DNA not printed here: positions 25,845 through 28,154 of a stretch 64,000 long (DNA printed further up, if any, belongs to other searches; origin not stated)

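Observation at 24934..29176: Three-gene c-type cytochrome operon inserted inside the chorismate/menaquinone biosynthesis supercluster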

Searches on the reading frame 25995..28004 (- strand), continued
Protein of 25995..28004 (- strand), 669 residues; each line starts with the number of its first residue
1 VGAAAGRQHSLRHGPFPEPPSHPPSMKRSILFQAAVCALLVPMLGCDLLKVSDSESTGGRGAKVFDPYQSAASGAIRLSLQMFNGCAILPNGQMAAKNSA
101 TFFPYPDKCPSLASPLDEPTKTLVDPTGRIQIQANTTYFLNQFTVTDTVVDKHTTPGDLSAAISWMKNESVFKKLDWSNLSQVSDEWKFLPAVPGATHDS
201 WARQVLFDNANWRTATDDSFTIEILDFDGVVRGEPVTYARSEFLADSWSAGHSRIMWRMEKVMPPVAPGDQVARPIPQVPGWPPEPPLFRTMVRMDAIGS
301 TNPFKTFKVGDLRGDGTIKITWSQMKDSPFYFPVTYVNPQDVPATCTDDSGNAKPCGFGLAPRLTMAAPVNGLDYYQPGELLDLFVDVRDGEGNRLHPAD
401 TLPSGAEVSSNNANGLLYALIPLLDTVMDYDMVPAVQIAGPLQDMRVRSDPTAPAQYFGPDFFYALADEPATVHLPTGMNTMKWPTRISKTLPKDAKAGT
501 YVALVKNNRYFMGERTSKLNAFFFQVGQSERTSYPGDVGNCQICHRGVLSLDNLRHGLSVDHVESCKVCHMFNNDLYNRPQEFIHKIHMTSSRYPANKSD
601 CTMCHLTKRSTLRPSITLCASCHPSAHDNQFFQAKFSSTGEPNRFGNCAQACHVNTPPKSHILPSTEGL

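Call 82: search_protein_families(library=ncbifam, proteins=[L053:7889-9997:+, L057:7944-9983:+, L050:8283-10484:+, L009:1982-4450:+, L014:3060-5690:+, L054:204-2459:-], max_evalue=1e-10)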
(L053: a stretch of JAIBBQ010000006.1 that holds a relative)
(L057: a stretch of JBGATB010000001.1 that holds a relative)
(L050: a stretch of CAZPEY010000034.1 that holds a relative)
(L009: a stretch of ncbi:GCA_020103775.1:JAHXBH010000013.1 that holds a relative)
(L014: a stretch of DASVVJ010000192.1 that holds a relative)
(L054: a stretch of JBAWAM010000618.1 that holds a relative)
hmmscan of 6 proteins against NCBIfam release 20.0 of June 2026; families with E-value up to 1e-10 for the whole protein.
L053:7889-9997:+ (702 aa): 20 families
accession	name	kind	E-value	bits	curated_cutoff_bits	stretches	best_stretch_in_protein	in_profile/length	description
TIGR01785.1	TonB-hemin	subfamily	2.1e-63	214.9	316.85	2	66-281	1-213/677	TonB-dependent heme/hemoglobin receptor family protein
TIGR01786.1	TonB-hemlactrns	subfamily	2.2e-56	191.6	323.75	2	389-685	383-690/719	TonB-dependent hemoglobin/transferrin/lactoferrin family receptor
TIGR01783.1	TonB-siderophor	subfamily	8e-46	156.9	223.5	2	407-684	356-623/649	TonB-dependent siderophore receptor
NF053590.1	TonB_dep_TOL0244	equivalog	9.6e-42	143.4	645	2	56-211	1-154/604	TOL_0244 family TonB-dependent receptor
NF010010.0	PRK13483.1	equivalog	2.4e-32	111.7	927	1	55-196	22-164/660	ligand-gated channel protein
TIGR01779.1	TonB-B12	equivalog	5.7e-27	94.5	599.7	1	60-230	22-183/614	TonB-dependent vitamin B12 receptor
NF010011.0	PRK13484.1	equivalog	5.7e-26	90.9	1197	1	64-196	28-160/682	IreA family TonB-dependent siderophore receptor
NF007478.2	PRK10064.1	equivalog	8e-25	87.2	745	1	66-195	30-158/663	catecholate siderophore receptor CirA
NF010012.0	PRK13486.1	equivalog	2.4e-24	85.7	924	1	67-199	26-162/696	TonB-dependent receptor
NF050067.1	TonBEntbctnRecCfrA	equivalog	2.8e-22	78.8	1200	1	63-196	23-159/698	TonB-dependent ferric enterobactin receptor CfrA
NF007926.1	PRK10641.1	equivalog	3.3e-21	75.5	836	1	63-230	24-187/617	TonB-dependent vitamin B12 receptor BtuB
NF010038.0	PRK13513.1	equivalog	4.9e-20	71.6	942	1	60-196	29-166/659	ligand-gated channel protein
NF007465.0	PRK10044.1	equivalog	6.9e-17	60.9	803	0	73-198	69-190/726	ferrichrome porin FhuA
NF041535.1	TonB_rec_PqqU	equivalog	5.4e-14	51.4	1200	0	77-240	10-171/676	TonB-dependent receptor PqqU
TIGR01776.1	TonB-tbp-lbp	subfamily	6.9e-13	47.4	468.8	0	166-241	160-236/946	lactoferrin/transferrin family TonB-dependent receptor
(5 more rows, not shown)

L057:7944-9983:+ (679 aa): 11 families
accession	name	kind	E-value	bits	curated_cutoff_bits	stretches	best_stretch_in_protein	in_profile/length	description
TIGR01785.1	TonB-hemin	subfamily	2.9e-41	141.7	316.85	2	399-667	366-663/677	TonB-dependent heme/hemoglobin receptor family protein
NF053590.1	TonB_dep_TOL0244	equivalog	5.1e-39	134.4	645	1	41-660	1-582/604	TOL_0244 family TonB-dependent receptor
TIGR01786.1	TonB-hemlactrns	subfamily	1.8e-32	112.6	323.75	2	399-663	393-691/719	TonB-dependent hemoglobin/transferrin/lactoferrin family receptor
TIGR01783.1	TonB-siderophor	subfamily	1.6e-28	99.8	223.5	1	67-193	1-121/649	TonB-dependent siderophore receptor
TIGR01779.1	TonB-B12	equivalog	2e-23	82.8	599.7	1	452-670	401-605/614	TonB-dependent vitamin B12 receptor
NF010012.0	PRK13486.1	equivalog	2.3e-18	66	924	0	364-588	351-572/696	TonB-dependent receptor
NF010010.0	PRK13483.1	equivalog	9.9e-18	63.4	927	1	56-182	38-165/660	ligand-gated channel protein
NF007478.2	PRK10064.1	equivalog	1.5e-16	59.8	745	0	57-181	36-159/663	catecholate siderophore receptor CirA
NF007926.1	PRK10641.1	equivalog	8.2e-16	57.7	836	0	455-668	408-606/617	TonB-dependent vitamin B12 receptor BtuB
NF010011.0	PRK13484.1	equivalog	1.1e-15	56.9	1197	1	61-181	40-160/682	IreA family TonB-dependent siderophore receptor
NF010038.0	PRK13513.1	equivalog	3e-13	49.2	942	1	57-183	41-168/659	ligand-gated channel protein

L050:8283-10484:+ (733 aa): 20 families
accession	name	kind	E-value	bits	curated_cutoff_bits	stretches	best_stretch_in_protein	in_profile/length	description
TIGR01785.1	TonB-hemin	subfamily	9.1e-61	206.1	316.85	1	102-727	7-671/677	TonB-dependent heme/hemoglobin receptor family protein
TIGR01786.1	TonB-hemlactrns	subfamily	2.5e-57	194.7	323.75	2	391-716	383-690/719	TonB-dependent hemoglobin/transferrin/lactoferrin family receptor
NF053590.1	TonB_dep_TOL0244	equivalog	7.8e-43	147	645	1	99-715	14-583/604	TOL_0244 family TonB-dependent receptor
TIGR01783.1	TonB-siderophor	subfamily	1.3e-37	129.8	223.5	2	459-712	377-620/649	TonB-dependent siderophore receptor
NF010010.0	PRK13483.1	equivalog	3.3e-35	121.2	927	1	95-229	32-167/660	ligand-gated channel protein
TIGR01779.1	TonB-B12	equivalog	1e-33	116.8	599.7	2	488-732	391-613/614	TonB-dependent vitamin B12 receptor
NF007478.2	PRK10064.1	equivalog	2.7e-31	108.5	745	2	98-227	32-160/663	catecholate siderophore receptor CirA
NF010012.0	PRK13486.1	equivalog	5.7e-30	104.3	924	2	414-637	355-572/696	TonB-dependent receptor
NF007926.1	PRK10641.1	equivalog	1.5e-29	103.1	836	1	97-722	28-606/617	TonB-dependent vitamin B12 receptor BtuB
NF010011.0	PRK13484.1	equivalog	3.8e-29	101.4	1197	1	98-230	32-164/682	IreA family TonB-dependent siderophore receptor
NF010038.0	PRK13513.1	equivalog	1.4e-26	93.3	942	1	95-230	34-170/659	ligand-gated channel protein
NF050067.1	TonBEntbctnRecCfrA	equivalog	2.6e-24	85.5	1200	1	97-229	27-162/698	TonB-dependent ferric enterobactin receptor CfrA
TIGR01776.1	TonB-tbp-lbp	subfamily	2.9e-18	65.2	468.8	1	196-270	160-235/946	lactoferrin/transferrin family TonB-dependent receptor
NF041535.1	TonB_rec_PqqU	equivalog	1.9e-15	56.2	1200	0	106-262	9-161/676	TonB-dependent receptor PqqU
NF010048.1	PRK13524.1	subfamily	9.9e-15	54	493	0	147-231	95-182/744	FepA family TonB-dependent siderophore receptor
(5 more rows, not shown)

L009:1982-4450:+ (822 aa): 20 families
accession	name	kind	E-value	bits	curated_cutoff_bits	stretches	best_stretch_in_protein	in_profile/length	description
TIGR01785.1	TonB-hemin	subfamily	7.3e-55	186.6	316.85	2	527-812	358-665/677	TonB-dependent heme/hemoglobin receptor family protein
TIGR01786.1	TonB-hemlactrns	subfamily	1.7e-48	165.5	323.75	2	508-808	383-693/719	TonB-dependent hemoglobin/transferrin/lactoferrin family receptor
NF053590.1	TonB_dep_TOL0244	equivalog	8.3e-42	143.6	645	1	186-805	10-584/604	TOL_0244 family TonB-dependent receptor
TIGR01779.1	TonB-B12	equivalog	2.2e-32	112.4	599.7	2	579-817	392-609/614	TonB-dependent vitamin B12 receptor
TIGR01783.1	TonB-siderophor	subfamily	1.3e-30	106.7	223.5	2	203-344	1-130/649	TonB-dependent siderophore receptor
NF010010.0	PRK13483.1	equivalog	9e-30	103.2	927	1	180-318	26-165/660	ligand-gated channel protein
NF007926.1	PRK10641.1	equivalog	7e-29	100.8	836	2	534-812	358-607/617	TonB-dependent vitamin B12 receptor BtuB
NF010012.0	PRK13486.1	equivalog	2.8e-28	98.7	924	1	503-736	354-581/696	TonB-dependent receptor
NF007478.2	PRK10064.1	equivalog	9.8e-28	96.8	745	2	187-317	30-159/663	catecholate siderophore receptor CirA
NF010011.0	PRK13484.1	equivalog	3.8e-27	94.8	1197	1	188-317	31-160/682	IreA family TonB-dependent siderophore receptor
NF050067.1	TonBEntbctnRecCfrA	equivalog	6e-22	77.7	1200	0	185-320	25-162/698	TonB-dependent ferric enterobactin receptor CfrA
NF010038.0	PRK13513.1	equivalog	1.5e-21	76.7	942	1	181-319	29-168/659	ligand-gated channel protein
NF049946.1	TonB_dep_CU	exception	1.8e-14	53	700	0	574-820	447-680/683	TonB-dependent receptor, CU motif-type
NF041535.1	TonB_rec_PqqU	equivalog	1.4e-13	50.1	1200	0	196-317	8-131/676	TonB-dependent receptor PqqU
NF049945.1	TonB_dep_FCYXU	equivalog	1.2e-12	47.2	825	0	272-321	122-172/697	TonB-dependent receptor, FCYXU motif-type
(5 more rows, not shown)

L014:3060-5690:+ (876 aa): 16 families
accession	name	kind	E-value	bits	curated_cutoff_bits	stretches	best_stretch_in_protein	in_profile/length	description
TIGR01785.1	TonB-hemin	subfamily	3e-50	171.4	316.85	2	581-872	359-673/677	TonB-dependent heme/hemoglobin receptor family protein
NF053590.1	TonB_dep_TOL0244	equivalog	3.3e-40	138.3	645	1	239-858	10-583/604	TOL_0244 family TonB-dependent receptor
TIGR01786.1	TonB-hemlactrns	subfamily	5.5e-39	134.1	323.75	2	589-859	394-690/719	TonB-dependent hemoglobin/transferrin/lactoferrin family receptor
TIGR01783.1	TonB-siderophor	subfamily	1.6e-30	106.3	223.5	2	256-380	1-113/649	TonB-dependent siderophore receptor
TIGR01779.1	TonB-B12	equivalog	1e-27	97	599.7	2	631-874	391-612/614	TonB-dependent vitamin B12 receptor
NF007478.2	PRK10064.1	equivalog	6.2e-26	90.8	745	2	555-694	329-465/663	catecholate siderophore receptor CirA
NF010011.0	PRK13484.1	equivalog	7.4e-25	87.3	1197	1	241-369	31-159/682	IreA family TonB-dependent siderophore receptor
NF007926.1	PRK10641.1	equivalog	1.3e-24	86.7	836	1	590-867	361-608/617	TonB-dependent vitamin B12 receptor BtuB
NF010010.0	PRK13483.1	equivalog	5.8e-24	84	927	1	239-370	32-164/660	ligand-gated channel protein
NF010012.0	PRK13486.1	equivalog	8.9e-22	77.2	924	0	558-785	356-577/696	TonB-dependent receptor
NF050067.1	TonBEntbctnRecCfrA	equivalog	1e-17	63.7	1200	0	237-373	24-162/698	TonB-dependent ferric enterobactin receptor CfrA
NF010038.0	PRK13513.1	equivalog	6.9e-17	61.2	942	1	240-705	35-479/659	ligand-gated channel protein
NF007465.0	PRK10044.1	equivalog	4.3e-14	51.7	803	0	245-372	67-190/726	ferrichrome porin FhuA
NF049945.1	TonB_dep_FCYXU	equivalog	1.9e-13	49.9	825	0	325-412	122-205/697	TonB-dependent receptor, FCYXU motif-type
NF007349.0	PRK09840.1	equivalog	8.7e-12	43.8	686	0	627-855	515-733/760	catecholate siderophore receptor Fiu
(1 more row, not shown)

L054:204-2459:- (751 aa): 15 families
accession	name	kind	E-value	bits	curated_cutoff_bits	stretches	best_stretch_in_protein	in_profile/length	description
TIGR01785.1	TonB-hemin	subfamily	1.9e-55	188.5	316.85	2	451-617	346-546/677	TonB-dependent heme/hemoglobin receptor family protein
TIGR01786.1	TonB-hemlactrns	subfamily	2.1e-44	152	323.75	2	438-622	383-569/719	TonB-dependent hemoglobin/transferrin/lactoferrin family receptor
NF053590.1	TonB_dep_TOL0244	equivalog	2.7e-39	135.3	645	1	106-261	3-156/604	TOL_0244 family TonB-dependent receptor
TIGR01783.1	TonB-siderophor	subfamily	1.3e-36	126.5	223.5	2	130-364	1-216/649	TonB-dependent siderophore receptor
TIGR01779.1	TonB-B12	equivalog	8.4e-32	110.5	599.7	2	511-750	396-613/614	TonB-dependent vitamin B12 receptor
NF010010.0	PRK13483.1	equivalog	2.7e-28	98.3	927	1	112-653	31-567/660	ligand-gated channel protein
NF007926.1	PRK10641.1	equivalog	6.7e-26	91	836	1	113-751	26-617/617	TonB-dependent vitamin B12 receptor BtuB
NF007478.2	PRK10064.1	equivalog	3.2e-25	88.5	745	2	399-590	299-489/663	catecholate siderophore receptor CirA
NF010012.0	PRK13486.1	equivalog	3.3e-24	85.3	924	1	430-656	354-574/696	TonB-dependent receptor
NF010011.0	PRK13484.1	equivalog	6e-22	77.7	1197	1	115-243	31-159/682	IreA family TonB-dependent siderophore receptor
NF050067.1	TonBEntbctnRecCfrA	equivalog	8.3e-19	67.3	1200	0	117-247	29-162/698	TonB-dependent ferric enterobactin receptor CfrA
NF010038.0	PRK13513.1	equivalog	1.4e-17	63.5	942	1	109-246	30-168/659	ligand-gated channel protein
NF041535.1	TonB_rec_PqqU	equivalog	9.8e-17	60.5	1200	0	130-283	15-164/676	TonB-dependent receptor PqqU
NF007465.0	PRK10044.1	equivalog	1.9e-11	42.9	803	0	120-246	68-190/726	ferrichrome porin FhuA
TIGR01776.1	TonB-tbp-lbp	subfamily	2.1e-11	42.5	468.8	0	213-289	159-236/946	lactoferrin/transferrin family TonB-dependent receptor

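Call 84: search_protein_families(library=pfam, proteins=[L054:2534-3790:-, L050:3984-5147:-, L057:6654-7823:+, L057:3504-6548:+, L053:7262-7867:+, L053:5201-7171:+, L053:1496-4654:+, L052:9015-9887:+, L052:7087-8982:+, L014:5697-6560:+], max_evalue=0.001)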
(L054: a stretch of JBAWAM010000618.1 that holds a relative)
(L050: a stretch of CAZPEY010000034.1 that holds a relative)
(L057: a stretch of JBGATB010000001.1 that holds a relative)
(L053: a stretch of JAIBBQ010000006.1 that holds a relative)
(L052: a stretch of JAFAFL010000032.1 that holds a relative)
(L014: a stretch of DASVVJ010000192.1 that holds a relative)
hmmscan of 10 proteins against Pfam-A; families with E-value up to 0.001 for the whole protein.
L054:2534-3790:- (418 aa): 1 family
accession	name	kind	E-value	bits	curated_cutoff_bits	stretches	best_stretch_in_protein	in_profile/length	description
PF03150.19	CCP_MauG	-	1.2e-38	133.5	25.6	1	92-237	2-143/149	Di-haem cytochrome c peroxidase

L050:3984-5147:- (387 aa): 1 family
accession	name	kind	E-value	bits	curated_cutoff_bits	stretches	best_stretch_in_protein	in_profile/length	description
PF03150.19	CCP_MauG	-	2.9e-34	119.3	25.6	1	69-216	2-145/149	Di-haem cytochrome c peroxidase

L057:6654-7823:+ (389 aa): 0 families

L057:3504-6548:+ (1014 aa): 7 families
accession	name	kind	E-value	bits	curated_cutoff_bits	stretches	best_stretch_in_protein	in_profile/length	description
PF00133.28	tRNA-synt_1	-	3.3e-133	444.9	22.7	1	42-682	1-414/414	tRNA synthetases class I (I, L, M and V)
PF08264.19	Anticodon_1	-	7.4e-29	101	25.1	1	726-866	1-133/148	Anticodon-binding domain of tRNA ligase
PF09334.17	tRNA-synt_1g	-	2e-20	73.4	20.1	1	73-219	8-136/391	tRNA synthetases class I (M)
PF01406.26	tRNA-synt_1e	-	9.1e-07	29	27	1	630-687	240-297/301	tRNA synthetases class I (C) catalytic domain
PF01921.24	tRNA-synt_1f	-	0.00014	21.4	27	1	632-700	271-339/360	tRNA synthetases class I (K)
PF06827.20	zf-FPG_IleRS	-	0.00042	20.5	21.3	1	988-1011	3-29/30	Zinc finger found in FPG and IleRS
PF13490.11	zf-HC2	-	0.00087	19.8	22.2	1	867-899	3-35/35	Putative zinc-finger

L053:7262-7867:+ (201 aa): 0 families

L053:5201-7171:+ (656 aa): 3 families
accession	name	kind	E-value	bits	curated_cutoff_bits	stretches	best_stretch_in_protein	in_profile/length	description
PF00575.29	S1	-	4.2e-60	200.5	22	5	444-511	4-71/74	S1 RNA binding domain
PF23459.1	S1_RRP5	-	8.9e-18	65.1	27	1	444-511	3-70/72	RRP5 S1 domain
PF21710.3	Spt6_S1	-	0.00011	22.8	27.5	0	549-614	16-83/91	Spt6, S1/OB domain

L053:1496-4654:+ (1052 aa): 2 families
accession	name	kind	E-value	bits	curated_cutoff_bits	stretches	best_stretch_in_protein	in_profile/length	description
PF13620.12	CarboxypepD_reg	-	7.6e-10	39.4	32.3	1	342-424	1-82/82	Carboxypeptidase regulatory-like domain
PF02811.25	PHP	-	0.00019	22.2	26.4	1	554-619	1-66/164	PHP domain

L052:9015-9887:+ (290 aa): 2 families
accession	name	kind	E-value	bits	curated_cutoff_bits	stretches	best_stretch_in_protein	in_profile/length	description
PF19583.5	ODP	-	6e-13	49.5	27.2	1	53-243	8-194/194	ODP family beta lactamase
PF00753.33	Lactamase_B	-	4.3e-06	27.2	22.7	1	53-115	10-73/196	Metallo-beta-lactamase superfamily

L052:7087-8982:+ (631 aa): 2 families
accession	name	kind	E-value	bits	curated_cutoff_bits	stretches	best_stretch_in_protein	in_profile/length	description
PF14535.12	AMP-binding_C_2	-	4.2e-11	43.4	25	1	567-629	28-96/96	AMP-binding enzyme C-terminal domain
PF00501.34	AMP-binding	-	8.1e-11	41.8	29.9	1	247-452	170-375/384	AMP-binding enzyme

L014:5697-6560:+ (287 aa): 0 families

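Call 89: find_related_loci(query=A1, collection=metagenome_contigs, flank=8000)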
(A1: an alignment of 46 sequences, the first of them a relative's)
Query A1 (644 aa) in metagenome_contigs; peptide patterns used: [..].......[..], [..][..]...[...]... (x = any residue, [..] = any of these).
154 stretches matched a pattern; 18 encode a relative of the query (tblastn E <= 1e-3); 18 distinct loci.
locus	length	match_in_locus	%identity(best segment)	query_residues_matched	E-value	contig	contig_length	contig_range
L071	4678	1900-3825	72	1-643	0e+0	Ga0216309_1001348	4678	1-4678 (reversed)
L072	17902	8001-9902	56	1-639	0e+0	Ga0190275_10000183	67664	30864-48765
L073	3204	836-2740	53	1-639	0e+0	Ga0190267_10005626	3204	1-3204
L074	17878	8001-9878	54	21-639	0e+0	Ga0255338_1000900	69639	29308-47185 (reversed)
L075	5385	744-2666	51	1-640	0e+0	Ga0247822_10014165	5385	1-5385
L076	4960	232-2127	51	21-640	0e+0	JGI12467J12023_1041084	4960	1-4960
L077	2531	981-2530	67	1-538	0e+0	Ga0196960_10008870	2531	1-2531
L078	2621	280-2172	48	1-639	0e+0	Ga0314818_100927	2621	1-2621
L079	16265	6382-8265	42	1-639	3e-162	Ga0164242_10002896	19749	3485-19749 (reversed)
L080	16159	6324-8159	43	20-639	2e-159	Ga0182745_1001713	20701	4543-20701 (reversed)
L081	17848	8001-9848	42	18-639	3e-154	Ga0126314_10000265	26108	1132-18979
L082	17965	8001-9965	39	8-639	4e-142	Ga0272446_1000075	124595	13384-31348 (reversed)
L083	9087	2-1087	53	280-640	5e-125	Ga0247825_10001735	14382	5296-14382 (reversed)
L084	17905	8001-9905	49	1-639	0e+0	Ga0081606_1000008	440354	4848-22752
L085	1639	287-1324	48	264-606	3e-106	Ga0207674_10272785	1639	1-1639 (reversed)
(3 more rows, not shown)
